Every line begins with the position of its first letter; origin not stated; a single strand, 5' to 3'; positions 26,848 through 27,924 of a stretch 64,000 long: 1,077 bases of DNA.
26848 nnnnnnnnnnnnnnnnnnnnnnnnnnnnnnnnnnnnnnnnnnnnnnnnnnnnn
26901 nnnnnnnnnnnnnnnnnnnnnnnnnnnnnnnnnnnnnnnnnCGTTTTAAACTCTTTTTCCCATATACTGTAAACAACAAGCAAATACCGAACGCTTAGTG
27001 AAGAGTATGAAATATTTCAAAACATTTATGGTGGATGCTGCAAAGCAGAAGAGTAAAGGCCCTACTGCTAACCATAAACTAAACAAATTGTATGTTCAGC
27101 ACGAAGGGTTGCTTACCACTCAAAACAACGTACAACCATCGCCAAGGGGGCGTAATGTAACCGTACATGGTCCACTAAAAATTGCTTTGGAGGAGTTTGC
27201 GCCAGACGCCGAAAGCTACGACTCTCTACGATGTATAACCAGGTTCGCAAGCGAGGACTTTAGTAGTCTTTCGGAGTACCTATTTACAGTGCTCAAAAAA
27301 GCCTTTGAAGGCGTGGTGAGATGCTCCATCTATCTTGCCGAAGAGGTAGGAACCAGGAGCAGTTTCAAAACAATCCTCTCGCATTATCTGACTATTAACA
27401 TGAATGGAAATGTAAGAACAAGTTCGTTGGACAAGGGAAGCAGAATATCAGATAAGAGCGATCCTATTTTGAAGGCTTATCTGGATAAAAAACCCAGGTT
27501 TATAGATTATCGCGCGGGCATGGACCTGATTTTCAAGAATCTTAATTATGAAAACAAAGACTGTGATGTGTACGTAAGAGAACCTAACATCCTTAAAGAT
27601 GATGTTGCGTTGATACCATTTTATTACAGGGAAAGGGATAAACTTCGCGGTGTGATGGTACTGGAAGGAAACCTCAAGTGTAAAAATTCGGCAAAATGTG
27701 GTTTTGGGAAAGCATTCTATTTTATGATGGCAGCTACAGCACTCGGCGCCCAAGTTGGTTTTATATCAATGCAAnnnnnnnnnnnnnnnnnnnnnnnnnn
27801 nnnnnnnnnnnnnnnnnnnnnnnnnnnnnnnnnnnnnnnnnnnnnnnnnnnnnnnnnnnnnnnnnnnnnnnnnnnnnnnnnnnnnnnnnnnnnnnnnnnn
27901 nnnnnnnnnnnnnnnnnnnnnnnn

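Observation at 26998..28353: Intact-looking GAF-like + GGDEF diguanylate cyclase in an archaeal chromosome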

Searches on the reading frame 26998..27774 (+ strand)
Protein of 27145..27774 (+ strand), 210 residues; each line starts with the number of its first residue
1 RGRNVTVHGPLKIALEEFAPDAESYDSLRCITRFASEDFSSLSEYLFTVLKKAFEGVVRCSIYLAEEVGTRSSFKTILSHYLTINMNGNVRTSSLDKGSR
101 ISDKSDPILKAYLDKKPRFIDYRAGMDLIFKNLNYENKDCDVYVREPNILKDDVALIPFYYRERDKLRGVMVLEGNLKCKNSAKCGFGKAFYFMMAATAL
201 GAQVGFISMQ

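Call 31: find_related_loci(query=A2, collection=genome_contigs, flank=10000)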
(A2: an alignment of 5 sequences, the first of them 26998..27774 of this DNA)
Query A2 (259 aa) in genome_contigs; peptide patterns used: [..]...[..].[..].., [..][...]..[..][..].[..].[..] (x = any residue, [..] = any of these).
21 stretches matched a pattern; 2 encode a relative of the query (tblastn E <= 1e-3); 2 distinct loci.
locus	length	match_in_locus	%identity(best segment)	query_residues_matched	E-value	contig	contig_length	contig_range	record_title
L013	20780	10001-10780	50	4-259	5e-79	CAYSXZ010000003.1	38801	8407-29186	MAG TPA_asm: Candidatus Micrarchaeota archaeon isolate SRP231805_co4_6 genome assembly, contig: k141_72183, whole genome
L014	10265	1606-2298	54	30-259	9e-78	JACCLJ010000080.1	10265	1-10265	MAG: Candidatus Micrarchaeota archaeon isolate Sv217 k141_6261706, whole genome shotgun sequence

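Call 32: search_protein_representatives(alignment_id=A2)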
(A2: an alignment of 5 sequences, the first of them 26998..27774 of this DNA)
Query: 5 sequences, 263 profile positions. Proteins with E-value up to 0.001 (for the whole library): 36; up to 1e-10: 29; up to 1e-30: 5. The best 36 are listed.
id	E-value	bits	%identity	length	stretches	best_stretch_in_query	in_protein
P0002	1.9e-129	447.0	-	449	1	4-263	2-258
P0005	1.9e-108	378.1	-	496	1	2-263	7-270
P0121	1.1e-60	221.6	-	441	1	55-260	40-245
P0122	4.2e-36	141.0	-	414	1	55-258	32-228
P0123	3.1e-33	131.6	-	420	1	56-262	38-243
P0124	3.8e-30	121.5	-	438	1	53-259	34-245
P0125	1.2e-29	119.9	-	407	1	69-263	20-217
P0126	3.4e-29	118.4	-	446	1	61-259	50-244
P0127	4.0e-29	118.1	-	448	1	72-263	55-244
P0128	4.2e-29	118.1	-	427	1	57-261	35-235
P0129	8.5e-29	117.1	-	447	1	55-262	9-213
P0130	2.3e-28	115.7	-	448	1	77-261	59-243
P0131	3.5e-26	108.5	-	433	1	58-263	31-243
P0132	2.2e-25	105.9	-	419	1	72-263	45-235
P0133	5.3e-25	104.6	-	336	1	50-263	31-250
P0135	1.5e-24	103.2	-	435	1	69-262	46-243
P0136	3.2e-24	102.1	-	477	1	73-259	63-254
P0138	1.5e-22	96.6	-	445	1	82-263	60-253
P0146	1.5e-16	76.9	-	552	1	79-230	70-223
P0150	1.5e-09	54.0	-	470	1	69-249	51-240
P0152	1.7e-08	50.5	-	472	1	71-259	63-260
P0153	3.2e-04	36.5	-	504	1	58-242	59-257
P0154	3.4e-04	36.4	-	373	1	70-260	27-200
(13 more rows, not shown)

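Call 39: find_encoding_contigs(protein=P0121, flank=8000, max_places=2)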
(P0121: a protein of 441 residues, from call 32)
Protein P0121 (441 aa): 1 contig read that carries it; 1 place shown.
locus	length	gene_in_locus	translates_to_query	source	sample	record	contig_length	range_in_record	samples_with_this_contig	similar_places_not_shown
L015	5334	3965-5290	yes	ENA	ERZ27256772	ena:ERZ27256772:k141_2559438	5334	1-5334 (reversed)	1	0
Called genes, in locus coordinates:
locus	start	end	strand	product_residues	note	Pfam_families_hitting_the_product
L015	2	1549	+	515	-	?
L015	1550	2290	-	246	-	PF01163:RIO1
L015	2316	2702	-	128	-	PF01176:eIF-1a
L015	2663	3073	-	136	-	PF01873:eIF-5_eIF-2B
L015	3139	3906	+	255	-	PF00733:Asn_synthase, PF24167:DUF7411, PF00733:Asn_synthase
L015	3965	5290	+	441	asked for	PF00990:GGDEF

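Call 40: find_encoding_contigs(protein=P0124, flank=8000, max_places=2)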
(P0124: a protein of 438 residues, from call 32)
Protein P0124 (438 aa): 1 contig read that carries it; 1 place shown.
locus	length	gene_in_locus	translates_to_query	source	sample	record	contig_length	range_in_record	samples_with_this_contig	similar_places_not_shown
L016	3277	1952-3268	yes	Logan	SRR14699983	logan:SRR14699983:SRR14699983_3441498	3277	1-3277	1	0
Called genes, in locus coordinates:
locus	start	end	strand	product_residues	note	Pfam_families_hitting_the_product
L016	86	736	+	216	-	PF00121:TIM, PF05690:ThiG (weak)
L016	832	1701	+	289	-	PF14528:LAGLIDADG_3 (weak)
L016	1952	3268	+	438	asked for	PF00990:GGDEF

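Call 57: search_solved_structures(query=A2, max_evalue=10, show_alignments=2)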
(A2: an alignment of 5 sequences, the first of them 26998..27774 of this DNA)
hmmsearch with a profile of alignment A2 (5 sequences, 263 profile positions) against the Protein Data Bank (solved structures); distinct sequences matched with E-value up to 10: 1.
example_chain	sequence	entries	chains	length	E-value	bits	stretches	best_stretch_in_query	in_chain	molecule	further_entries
9fhl_G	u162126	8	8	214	0.39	13.2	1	34-95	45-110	Small ribosomal subunit protein eS6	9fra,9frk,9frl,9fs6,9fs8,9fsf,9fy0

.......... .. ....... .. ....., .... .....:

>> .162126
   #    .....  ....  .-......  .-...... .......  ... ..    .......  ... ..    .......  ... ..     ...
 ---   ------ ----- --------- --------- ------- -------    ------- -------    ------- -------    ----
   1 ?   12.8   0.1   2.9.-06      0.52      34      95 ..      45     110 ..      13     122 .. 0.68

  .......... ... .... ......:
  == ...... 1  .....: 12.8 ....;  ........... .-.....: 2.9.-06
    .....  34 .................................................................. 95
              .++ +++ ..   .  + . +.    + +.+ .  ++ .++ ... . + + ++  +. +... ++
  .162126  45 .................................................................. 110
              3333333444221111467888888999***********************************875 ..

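Call 59: list_cluster_members(proteins=[P0121, P0122, P0123, P0125, P0126, P0128, P0130, P0136, P0146, P0150])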
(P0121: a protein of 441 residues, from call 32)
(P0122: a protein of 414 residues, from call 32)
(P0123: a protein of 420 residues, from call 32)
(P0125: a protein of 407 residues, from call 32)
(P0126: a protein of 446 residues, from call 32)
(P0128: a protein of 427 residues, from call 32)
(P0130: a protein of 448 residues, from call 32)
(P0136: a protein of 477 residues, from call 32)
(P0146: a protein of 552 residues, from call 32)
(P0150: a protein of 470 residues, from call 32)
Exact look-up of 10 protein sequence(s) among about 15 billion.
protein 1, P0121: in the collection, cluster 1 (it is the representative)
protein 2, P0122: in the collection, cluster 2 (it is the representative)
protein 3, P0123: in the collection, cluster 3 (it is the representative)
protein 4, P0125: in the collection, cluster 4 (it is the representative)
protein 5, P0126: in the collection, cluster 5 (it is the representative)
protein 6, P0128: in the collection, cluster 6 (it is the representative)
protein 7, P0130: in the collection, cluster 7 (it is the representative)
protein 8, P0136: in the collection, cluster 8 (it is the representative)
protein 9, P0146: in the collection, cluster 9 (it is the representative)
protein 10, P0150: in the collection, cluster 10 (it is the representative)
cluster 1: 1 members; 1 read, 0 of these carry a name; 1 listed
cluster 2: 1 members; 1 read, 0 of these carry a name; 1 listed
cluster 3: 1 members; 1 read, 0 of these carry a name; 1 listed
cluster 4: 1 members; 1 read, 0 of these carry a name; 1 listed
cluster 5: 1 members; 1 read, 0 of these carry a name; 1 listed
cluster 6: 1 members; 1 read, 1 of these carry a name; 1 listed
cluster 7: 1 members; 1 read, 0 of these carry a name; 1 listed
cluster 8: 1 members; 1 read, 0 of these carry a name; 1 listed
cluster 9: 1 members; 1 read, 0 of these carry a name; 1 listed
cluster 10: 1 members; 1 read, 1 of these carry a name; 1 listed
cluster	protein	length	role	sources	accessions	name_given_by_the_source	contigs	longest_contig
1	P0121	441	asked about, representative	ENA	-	-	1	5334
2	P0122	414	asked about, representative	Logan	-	-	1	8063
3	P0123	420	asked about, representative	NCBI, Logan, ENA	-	-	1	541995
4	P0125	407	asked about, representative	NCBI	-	-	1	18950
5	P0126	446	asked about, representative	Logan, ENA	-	-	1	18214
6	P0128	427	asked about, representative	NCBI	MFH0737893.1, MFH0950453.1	MAG: GGDEF domain-containing protein [Candidatus Micrarchaeota archaeon]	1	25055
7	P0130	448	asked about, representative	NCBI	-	-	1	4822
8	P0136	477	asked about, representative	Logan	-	-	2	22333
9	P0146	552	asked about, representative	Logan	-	-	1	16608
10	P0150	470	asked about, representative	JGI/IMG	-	GGDEF domain-containing protein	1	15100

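Call 60: list_cluster_members(proteins=[P0124, P0127, P0129, P0131, P0132, P0135, P0138, P0152, P0153, P0154])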
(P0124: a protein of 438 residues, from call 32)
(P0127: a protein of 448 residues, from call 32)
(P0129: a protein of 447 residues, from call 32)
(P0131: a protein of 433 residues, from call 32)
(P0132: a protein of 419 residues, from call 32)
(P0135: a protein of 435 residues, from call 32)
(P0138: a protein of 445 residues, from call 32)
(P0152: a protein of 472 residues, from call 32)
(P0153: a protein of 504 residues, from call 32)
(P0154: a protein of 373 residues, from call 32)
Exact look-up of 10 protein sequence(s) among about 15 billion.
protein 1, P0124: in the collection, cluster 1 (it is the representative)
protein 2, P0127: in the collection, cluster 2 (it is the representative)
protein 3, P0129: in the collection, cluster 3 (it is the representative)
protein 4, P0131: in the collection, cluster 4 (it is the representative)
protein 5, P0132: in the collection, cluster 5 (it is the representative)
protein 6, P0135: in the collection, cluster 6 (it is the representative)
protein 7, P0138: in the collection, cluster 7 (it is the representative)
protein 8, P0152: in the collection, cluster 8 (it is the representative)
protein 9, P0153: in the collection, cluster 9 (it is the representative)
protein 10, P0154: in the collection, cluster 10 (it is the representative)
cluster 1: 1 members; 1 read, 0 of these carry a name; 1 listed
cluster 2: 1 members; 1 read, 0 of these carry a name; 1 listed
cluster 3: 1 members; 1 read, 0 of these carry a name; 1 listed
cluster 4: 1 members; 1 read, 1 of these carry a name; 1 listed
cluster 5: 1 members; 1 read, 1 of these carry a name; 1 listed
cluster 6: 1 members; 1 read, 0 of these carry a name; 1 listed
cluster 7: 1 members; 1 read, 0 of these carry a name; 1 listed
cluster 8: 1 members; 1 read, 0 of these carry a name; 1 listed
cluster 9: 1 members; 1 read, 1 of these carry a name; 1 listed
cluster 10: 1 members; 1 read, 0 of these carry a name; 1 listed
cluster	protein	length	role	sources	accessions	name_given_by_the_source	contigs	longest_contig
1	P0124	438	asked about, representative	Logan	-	-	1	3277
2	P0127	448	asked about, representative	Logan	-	-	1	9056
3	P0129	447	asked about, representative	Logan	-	-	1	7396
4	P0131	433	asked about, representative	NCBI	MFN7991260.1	MAG: GGDEF domain-containing protein [Candidatus Micrarchaeia archaeon]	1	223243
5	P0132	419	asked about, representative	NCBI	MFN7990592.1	MAG: GGDEF domain-containing protein [Candidatus Micrarchaeia archaeon]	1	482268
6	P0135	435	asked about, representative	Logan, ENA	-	-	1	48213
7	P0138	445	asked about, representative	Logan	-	-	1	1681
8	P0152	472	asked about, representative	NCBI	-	-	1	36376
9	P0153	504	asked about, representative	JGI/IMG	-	diguanylate cyclase (GGDEF)-like protein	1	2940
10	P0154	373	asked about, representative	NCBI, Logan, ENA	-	-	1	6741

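Call 61: find_encoding_contigs(protein=P0123, flank=10000, max_places=1)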
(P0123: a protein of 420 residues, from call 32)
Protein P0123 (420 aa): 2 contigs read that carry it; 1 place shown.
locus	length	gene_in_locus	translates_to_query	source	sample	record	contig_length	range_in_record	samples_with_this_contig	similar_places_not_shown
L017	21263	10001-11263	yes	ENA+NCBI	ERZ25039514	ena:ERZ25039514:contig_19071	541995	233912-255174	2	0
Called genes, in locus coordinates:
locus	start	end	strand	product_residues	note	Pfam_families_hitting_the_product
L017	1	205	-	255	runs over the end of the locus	PF01925:TauE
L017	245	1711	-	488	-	PF14010:PEPcase_2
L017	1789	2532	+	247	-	-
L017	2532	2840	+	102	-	-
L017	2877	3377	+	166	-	-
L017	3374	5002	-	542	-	-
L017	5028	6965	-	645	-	-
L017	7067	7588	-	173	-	PF00252:Ribosomal_L16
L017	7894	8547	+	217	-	PF00121:TIM, PF05690:ThiG (weak)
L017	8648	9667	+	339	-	PF00069:Pkinase, PF07714:PK_Tyr_Ser-Thr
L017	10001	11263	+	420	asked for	PF00990:GGDEF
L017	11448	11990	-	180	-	-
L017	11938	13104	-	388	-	-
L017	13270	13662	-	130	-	PF00583:Acetyltransf_1, PF13673:Acetyltransf_10, PF13508:Acetyltransf_7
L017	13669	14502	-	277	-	PF01798:Nop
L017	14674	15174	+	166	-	PF27325:MJ0538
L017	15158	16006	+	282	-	PF06745:ATPase, PF13481:AAA_25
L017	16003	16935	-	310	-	-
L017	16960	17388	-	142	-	-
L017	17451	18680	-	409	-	PF13393:tRNA-synt_His, PF03129:HGTP_anticodon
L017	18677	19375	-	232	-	PF01177:Asp_Glu_race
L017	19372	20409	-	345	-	-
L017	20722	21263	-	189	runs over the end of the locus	-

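Call 62: find_encoding_contigs(protein=P0132, flank=10000, max_places=1)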
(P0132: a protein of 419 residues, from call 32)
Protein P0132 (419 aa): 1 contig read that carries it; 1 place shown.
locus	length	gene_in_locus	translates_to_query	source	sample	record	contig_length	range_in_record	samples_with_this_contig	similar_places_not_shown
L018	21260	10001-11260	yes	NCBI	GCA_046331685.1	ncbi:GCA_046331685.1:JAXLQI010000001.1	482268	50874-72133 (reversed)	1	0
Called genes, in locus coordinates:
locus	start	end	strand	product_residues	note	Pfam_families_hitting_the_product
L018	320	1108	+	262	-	-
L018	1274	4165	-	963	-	PF02384:N6_Mtase, PF01170:UPF0020 (faint), PF20473:MmeI_Mtase, PF07669:Eco57I, PF22837:M_Eco57I_C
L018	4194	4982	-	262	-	PF00589:Phage_integrase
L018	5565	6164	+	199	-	-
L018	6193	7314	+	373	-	PF00149:Metallophos, PF12850:Metallophos_2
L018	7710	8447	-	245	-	PF01978:TrmB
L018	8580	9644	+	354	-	-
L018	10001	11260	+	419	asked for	PF00990:GGDEF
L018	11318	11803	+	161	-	PF06983:3-dmu-9_3-mt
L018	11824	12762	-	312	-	PF08271:Zn_Ribbon_TF, PF00382:TFIIB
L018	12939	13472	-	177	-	-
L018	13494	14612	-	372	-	PF04851:ResIII, PF00270:DEAD, PF00271:Helicase_C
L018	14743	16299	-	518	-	PF01541:GIY-YIG, PF27096:UvrC_M, PF02151:UVR, PF08459:UvrC_RNaseH_dom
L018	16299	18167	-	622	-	PF00580:UvrD-helicase, PF13245:AAA_19, PF13604:AAA_30 (faint), PF01443:Viral_helicase1 (faint), PF13361:UvrD_C, PF13538:UvrD_C_2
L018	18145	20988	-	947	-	PF00005:ABC_tran (faint), PF02463:SMC_N (faint), PF13191:AAA_16 (faint), PF13304:AAA_21 (faint), PF13481:AAA_25 (faint), PF13555:AAA_29 (faint), PF17760:UvrA_inter, PF17755:UvrA_DNA-bind, +1 more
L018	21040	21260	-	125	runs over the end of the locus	PF13473:Cupredoxin_1, PF00116:COX2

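Call 63: find_encoding_contigs(protein=P0131, flank=10000, max_places=1)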
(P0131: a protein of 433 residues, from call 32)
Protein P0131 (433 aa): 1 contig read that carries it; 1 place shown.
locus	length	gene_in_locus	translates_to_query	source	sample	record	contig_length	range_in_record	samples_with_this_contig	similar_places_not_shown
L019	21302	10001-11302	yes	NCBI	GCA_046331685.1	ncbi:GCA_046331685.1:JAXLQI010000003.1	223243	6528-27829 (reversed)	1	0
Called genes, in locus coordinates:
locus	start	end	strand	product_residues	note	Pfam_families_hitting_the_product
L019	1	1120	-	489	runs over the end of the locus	PF14010:PEPcase_2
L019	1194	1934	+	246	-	-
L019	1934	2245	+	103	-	-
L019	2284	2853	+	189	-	-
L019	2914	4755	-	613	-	PF08702:Fib_alpha (weak)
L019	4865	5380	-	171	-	PF00252:Ribosomal_L16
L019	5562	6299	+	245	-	PF01978:TrmB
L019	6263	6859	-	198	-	PF01174:SNO, PF00117:GATase (weak), PF07685:GATase_3 (weak)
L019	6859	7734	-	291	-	PF01680:SOR_SNZ, PF05690:ThiG (weak)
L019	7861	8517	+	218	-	PF01871:AMMECR1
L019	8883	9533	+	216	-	PF00121:TIM, PF05690:ThiG (faint)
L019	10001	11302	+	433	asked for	PF00990:GGDEF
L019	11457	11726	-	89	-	-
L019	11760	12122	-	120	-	-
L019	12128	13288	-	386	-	-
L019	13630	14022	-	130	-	PF00583:Acetyltransf_1, PF13673:Acetyltransf_10, PF13508:Acetyltransf_7, PF14542:Acetyltransf_CG (weak)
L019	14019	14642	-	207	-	PF00149:Metallophos, PF12850:Metallophos_2, PF14582:Metallophos_3 (faint)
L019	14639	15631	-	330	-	PF01798:Nop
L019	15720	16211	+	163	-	PF27325:MJ0538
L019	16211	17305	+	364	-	PF06745:ATPase, PF13481:AAA_25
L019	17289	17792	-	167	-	-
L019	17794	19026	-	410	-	PF13393:tRNA-synt_His, PF03129:HGTP_anticodon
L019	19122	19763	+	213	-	PF00514:Arm (faint), PF02985:HEAT (faint), PF13513:HEAT_EZ (faint), PF13646:HEAT_2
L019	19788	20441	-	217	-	-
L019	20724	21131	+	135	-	-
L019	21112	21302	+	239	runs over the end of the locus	PF06560:GPI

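Call 83: search_protein_families(library=pfam, proteins=[window:27145-27774:+, L015:3965-4699:+, L016:1952-2686:+, L017:10001-10720:+, L018:10001-10705:+, L019:10001-10729:+], max_evalue=5)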
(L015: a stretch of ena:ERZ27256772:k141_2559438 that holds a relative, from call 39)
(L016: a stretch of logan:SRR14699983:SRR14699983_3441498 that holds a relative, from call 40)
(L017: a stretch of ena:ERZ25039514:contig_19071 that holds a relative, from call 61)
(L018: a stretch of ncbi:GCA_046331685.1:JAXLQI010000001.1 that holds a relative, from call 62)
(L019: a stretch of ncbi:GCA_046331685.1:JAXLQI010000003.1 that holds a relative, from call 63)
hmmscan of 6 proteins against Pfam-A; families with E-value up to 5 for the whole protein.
window:27145-27774:+ (210 aa): 0 families

L015:3965-4699:+ (245 aa): 1 family
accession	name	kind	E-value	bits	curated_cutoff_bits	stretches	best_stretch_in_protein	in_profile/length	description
PF23611.1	zf-C2H2_16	-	0.088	13.3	27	1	111-124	11-24/26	C2H2 zinc finger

L016:1952-2686:+ (245 aa): 0 families

L017:10001-10720:+ (240 aa): 0 families

L018:10001-10705:+ (235 aa): 1 family
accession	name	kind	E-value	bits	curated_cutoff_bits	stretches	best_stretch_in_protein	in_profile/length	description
PF03276.19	Gag_spuma_N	-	0.12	12.7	25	1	147-170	81-104/142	Spumavirus gag protein, N-terminal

L019:10001-10729:+ (243 aa): 1 family
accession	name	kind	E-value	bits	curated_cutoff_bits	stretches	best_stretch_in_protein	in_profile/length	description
PF03829.18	PTSIIA_gutA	-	0.24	11.8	25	1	57-94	66-103/113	PTS system glucitol/sorbitol-specific IIA component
